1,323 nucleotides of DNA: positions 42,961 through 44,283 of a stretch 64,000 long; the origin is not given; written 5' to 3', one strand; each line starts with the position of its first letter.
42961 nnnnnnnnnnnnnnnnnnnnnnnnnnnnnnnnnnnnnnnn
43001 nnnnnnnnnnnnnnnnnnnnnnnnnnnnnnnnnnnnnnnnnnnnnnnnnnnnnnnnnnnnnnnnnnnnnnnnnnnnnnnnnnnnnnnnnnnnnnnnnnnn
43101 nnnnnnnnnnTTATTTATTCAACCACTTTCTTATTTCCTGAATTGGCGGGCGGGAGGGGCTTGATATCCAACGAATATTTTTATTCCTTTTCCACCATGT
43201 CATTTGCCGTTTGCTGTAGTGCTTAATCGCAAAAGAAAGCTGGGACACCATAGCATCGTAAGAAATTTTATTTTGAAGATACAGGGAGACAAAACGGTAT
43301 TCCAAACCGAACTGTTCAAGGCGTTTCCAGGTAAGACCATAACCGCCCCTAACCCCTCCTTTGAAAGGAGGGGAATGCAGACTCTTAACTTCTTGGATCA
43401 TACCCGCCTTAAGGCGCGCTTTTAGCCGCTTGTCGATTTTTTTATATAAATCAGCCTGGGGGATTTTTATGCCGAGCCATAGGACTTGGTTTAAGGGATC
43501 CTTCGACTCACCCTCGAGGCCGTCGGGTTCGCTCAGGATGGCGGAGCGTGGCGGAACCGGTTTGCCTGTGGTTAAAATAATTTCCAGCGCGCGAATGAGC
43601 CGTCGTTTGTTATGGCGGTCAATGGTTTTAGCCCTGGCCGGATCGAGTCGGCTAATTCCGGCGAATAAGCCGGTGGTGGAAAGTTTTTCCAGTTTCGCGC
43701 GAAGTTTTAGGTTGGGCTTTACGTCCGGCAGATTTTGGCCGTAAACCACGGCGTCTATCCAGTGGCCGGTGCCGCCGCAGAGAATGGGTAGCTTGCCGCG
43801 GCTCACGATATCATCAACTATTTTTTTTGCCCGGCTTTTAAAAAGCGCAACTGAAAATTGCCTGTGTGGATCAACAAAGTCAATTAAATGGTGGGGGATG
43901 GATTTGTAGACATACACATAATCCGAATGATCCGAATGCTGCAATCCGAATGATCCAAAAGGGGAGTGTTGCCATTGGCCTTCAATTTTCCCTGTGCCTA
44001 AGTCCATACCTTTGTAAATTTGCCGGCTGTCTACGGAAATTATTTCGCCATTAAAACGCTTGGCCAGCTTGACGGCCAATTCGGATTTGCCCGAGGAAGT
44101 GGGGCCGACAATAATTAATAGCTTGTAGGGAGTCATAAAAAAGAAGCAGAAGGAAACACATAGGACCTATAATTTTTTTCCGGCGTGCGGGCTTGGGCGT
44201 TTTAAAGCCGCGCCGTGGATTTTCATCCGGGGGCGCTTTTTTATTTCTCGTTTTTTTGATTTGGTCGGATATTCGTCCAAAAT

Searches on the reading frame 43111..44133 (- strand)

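Call 88: search_protein_families(library=pfam, proteins=[window:43111-44133:-], max_evalue=0.0001)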
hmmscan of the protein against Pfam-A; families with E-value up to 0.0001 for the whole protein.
window:43111-44133:- (340 aa): 2 families
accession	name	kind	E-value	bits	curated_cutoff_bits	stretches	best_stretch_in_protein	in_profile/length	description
PF01715.23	IPPT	-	4.8e-57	193.9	23.6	1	38-316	1-242/243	IPP transferase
PF01745.22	IPT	-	4.6e-06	26.6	20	1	4-49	2-47/233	Isopentenyl transferase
